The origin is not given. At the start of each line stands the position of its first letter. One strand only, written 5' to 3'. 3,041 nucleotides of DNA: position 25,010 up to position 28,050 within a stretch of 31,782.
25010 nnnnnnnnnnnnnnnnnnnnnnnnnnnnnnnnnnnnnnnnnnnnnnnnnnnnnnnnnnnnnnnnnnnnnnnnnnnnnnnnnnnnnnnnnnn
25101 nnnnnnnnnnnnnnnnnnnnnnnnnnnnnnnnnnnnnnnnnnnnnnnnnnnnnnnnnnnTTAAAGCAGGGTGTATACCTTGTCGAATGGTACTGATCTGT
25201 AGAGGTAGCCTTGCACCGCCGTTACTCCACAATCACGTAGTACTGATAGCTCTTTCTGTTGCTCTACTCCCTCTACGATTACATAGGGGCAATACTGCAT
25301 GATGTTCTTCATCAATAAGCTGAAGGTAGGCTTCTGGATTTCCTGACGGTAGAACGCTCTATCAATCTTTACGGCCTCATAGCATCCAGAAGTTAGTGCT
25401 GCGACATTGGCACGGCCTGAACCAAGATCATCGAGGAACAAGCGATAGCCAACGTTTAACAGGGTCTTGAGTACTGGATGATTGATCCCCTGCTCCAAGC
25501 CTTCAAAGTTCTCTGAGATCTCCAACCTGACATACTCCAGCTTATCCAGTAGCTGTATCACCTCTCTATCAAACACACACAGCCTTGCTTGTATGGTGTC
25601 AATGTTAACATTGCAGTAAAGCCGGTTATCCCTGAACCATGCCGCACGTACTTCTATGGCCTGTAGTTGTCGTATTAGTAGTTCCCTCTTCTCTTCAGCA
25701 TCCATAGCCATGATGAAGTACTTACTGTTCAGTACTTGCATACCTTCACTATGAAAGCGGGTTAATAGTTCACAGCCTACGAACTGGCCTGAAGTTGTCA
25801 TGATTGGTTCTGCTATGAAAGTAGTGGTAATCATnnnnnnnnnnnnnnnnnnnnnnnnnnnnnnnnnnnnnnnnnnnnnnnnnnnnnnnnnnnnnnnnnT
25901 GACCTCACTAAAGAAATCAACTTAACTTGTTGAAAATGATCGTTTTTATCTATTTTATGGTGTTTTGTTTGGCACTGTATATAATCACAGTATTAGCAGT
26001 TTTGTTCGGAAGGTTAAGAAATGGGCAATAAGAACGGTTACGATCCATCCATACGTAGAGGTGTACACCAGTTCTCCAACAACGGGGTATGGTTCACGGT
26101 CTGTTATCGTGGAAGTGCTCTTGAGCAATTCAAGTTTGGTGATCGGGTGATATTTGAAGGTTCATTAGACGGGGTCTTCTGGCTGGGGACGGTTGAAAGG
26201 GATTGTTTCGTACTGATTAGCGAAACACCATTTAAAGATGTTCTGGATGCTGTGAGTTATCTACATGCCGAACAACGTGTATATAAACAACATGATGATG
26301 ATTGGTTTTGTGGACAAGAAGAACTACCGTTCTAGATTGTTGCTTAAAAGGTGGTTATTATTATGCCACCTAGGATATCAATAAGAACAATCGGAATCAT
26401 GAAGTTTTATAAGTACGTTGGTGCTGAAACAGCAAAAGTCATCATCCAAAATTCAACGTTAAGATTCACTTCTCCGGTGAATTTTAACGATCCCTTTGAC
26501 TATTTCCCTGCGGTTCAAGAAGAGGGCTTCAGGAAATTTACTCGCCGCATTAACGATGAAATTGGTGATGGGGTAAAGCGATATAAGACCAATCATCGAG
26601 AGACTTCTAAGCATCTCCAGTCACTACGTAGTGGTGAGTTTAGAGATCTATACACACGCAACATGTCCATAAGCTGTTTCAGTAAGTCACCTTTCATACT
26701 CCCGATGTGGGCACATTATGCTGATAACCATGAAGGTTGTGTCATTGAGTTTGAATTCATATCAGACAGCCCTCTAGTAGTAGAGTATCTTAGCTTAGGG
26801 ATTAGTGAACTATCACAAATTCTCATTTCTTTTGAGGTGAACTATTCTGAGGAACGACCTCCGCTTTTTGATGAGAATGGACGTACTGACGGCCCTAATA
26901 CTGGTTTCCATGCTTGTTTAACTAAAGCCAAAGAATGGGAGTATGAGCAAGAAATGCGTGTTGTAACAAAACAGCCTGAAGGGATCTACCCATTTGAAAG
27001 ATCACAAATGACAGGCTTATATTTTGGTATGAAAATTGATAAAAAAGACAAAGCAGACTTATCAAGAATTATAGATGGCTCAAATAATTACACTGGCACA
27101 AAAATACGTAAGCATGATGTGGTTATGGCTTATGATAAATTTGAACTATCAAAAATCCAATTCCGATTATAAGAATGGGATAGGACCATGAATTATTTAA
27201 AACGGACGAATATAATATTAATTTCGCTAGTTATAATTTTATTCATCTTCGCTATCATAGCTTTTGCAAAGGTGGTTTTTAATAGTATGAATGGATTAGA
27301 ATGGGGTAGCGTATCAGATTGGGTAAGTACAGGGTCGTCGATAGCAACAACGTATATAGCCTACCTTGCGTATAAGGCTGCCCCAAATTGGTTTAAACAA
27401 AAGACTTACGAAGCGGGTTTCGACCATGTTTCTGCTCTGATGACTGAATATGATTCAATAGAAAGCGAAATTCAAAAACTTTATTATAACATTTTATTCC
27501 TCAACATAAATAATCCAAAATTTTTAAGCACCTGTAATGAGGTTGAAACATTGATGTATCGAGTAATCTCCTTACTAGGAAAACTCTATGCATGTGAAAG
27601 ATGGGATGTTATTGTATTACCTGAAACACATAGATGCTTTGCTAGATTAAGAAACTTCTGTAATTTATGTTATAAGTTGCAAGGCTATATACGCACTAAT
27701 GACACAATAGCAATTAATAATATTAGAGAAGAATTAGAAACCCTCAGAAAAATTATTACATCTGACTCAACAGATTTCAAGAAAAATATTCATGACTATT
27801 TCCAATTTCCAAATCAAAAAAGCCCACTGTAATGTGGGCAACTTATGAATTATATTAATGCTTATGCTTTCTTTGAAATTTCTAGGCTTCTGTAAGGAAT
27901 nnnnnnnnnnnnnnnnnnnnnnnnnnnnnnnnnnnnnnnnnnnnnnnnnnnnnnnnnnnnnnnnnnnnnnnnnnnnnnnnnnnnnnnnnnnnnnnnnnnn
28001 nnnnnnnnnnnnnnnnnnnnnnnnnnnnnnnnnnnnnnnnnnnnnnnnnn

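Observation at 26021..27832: Three-gene operon: small unknown protein, DUF2971-like protein and membrane protein, a candidate uncharacterised phage-borne system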

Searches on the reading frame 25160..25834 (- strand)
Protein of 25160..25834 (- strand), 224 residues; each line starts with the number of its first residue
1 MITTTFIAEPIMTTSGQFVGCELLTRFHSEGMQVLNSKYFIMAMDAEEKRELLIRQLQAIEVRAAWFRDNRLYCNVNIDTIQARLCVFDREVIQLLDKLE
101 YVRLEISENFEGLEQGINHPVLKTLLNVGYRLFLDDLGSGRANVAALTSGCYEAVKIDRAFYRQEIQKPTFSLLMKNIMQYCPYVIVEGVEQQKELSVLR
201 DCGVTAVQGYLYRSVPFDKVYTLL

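Call 4: search_protein_families(library=pfam, proteins=[window:25160-25834:-], max_evalue=0.1)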
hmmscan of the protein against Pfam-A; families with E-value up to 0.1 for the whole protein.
window:25160-25834:- (224 aa): 2 families
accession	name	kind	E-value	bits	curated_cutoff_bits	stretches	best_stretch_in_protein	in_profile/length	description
PF00563.25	EAL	-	3.3e-22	79.5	31.3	1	9-212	18-233/236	EAL domain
PF05879.18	RHD3_GTPase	-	0.024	14.4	42.4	1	105-137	87-119/245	Root hair defective 3 GTP-binding protein (RHD3) GTPase domain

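Call 5: search_protein_families(library=padloc, proteins=[window:25160-25834:-], max_evalue=0.1)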
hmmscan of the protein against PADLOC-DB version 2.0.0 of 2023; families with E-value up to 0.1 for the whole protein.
window:25160-25834:- (224 aa): 0 families

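Call 6: search_protein_families(library=phrogs, proteins=[window:25160-25834:-], max_evalue=0.01)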
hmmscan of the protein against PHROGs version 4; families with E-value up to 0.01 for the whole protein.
window:25160-25834:- (224 aa): 3 families
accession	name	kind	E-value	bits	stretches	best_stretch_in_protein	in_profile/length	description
phrog_32988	-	unknown function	5.2e-32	112.1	1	5-220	4-218/229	-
phrog_11823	-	unknown function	1.2e-13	51.3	1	18-213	465-672/693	-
phrog_22021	-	unknown function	2.1e-07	30.3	1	76-217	621-769/782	-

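Call 7: search_protein_families(library=ncbifam, proteins=[window:25160-25834:-], max_evalue=0.01)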
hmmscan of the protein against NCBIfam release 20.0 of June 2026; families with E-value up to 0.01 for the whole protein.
window:25160-25834:- (224 aa): 14 families
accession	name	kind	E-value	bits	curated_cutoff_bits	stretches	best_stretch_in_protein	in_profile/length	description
NF008617.0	PRK11596.1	equivalog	4.7e-31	108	190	1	8-222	34-250/255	cyclic-guanylate-specific phosphodiesterase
NF007474.0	PRK10060.1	equivalog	4.1e-13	48.4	782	1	9-213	427-642/663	cyclic di-GMP phosphodiesterase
NF052596.1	RR_EAL_PvrR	equivalog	1.2e-12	47.2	580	1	14-212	167-376/398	response regulator cyclic di-GMP phosphodiesterase PvrR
NF052458.1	PhdiestGepA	equivalog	2.4e-11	42.6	1200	1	13-219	615-836/840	phosphodiesterase GepA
NF052265.1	EAL_dom_RimA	equivalog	1.5e-10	40.7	430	1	120-219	134-237/248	S6 modification regulatory phosphodiesterase RimA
NF008467.0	PRK11359.1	equivalog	4.6e-09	34.8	857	1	11-212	566-779/800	oxygen-sensing cyclic-di-GMP phosphodiesterase DosP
NF008807.1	PRK11829.1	equivalog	2.7e-08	32.4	733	1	13-213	439-650/670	biofilm formation regulator HmsP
NF051476.1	CDiGphdiTpdA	equivalog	4.1e-08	32.5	1000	1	9-213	365-568/570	cyclic di-GMP phosphodiesterase TpdA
NF053781.1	cdiGMPphdstlr2612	equivalog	1.4e-07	29.6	1600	1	17-223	1043-1264/1268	Tlr1612 family c-di-GMP phosphodiesterase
NF007839.0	PRK10551.1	equivalog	1.1e-06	27.6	461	1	76-212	354-497/518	cyclic di-GMP phosphodiesterase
NF008281.1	PRK11059.1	equivalog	1.9e-06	26.4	663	1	8-213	414-627/633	RNase E specificity factor CsrD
NF045675.1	PhdiestaseDibA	equivalog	2.5e-05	22.8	980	1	100-213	496-613/623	phosphodiesterase DibA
NF045673.1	c-di-GMPRcptLapD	equivalog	0.00027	19.4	1020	1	102-211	528-640/647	cyclic di-GMP receptor LapD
NF007298.0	PRK09776.1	equivalog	0.004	15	1135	1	119-218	996-1100/1111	diguanylate cyclase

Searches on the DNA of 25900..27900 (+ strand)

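Call 8: search_dna_similar(query=window:25900-27900:+, collection=phages, mode=near)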
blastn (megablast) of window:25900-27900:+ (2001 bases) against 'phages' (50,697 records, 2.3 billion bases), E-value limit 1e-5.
No match.

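Call 18: search_dna_similar(query=window:25900-27900:+, collection=ecoli_genomes, mode=near, max_rows=20)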
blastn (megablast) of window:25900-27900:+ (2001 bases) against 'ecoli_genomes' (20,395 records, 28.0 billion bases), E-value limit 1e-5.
No match.
